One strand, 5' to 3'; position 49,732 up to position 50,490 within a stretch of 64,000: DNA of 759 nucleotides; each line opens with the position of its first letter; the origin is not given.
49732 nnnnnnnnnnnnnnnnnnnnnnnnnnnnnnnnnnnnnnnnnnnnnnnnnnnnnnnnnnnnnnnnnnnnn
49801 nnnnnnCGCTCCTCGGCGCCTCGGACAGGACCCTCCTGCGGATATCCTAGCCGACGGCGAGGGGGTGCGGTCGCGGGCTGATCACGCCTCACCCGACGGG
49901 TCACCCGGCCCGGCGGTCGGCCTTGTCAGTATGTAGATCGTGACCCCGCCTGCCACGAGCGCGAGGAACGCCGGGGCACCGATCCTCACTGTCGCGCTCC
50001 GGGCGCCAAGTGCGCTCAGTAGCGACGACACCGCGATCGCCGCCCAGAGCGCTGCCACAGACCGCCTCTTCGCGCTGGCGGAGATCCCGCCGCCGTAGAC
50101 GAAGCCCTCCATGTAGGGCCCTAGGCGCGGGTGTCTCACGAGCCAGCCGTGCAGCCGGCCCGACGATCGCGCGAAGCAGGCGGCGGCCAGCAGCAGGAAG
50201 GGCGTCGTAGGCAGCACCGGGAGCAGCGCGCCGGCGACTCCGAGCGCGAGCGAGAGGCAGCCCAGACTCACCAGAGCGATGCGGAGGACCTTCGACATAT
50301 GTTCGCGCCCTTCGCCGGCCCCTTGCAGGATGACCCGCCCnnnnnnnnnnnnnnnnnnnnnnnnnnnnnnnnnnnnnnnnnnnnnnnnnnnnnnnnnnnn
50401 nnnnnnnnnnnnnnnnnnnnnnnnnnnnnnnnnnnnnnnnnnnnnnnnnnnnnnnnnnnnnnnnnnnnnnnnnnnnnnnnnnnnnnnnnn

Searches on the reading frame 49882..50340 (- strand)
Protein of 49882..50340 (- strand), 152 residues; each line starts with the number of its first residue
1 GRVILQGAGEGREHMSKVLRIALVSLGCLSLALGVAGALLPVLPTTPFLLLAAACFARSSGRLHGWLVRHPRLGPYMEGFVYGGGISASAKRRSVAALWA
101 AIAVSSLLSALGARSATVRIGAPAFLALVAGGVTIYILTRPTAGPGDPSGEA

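Call 70: search_protein_families(library=pfam, proteins=[window:49882-50340:-], max_evalue=0.00001)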
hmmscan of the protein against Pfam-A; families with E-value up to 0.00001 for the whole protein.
window:49882-50340:- (152 aa): 1 family
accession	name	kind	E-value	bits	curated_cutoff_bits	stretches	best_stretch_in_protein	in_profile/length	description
PF04304.18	DUF454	-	2e-32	112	35.1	1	20-142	1-115/115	Protein of unknown function (DUF454)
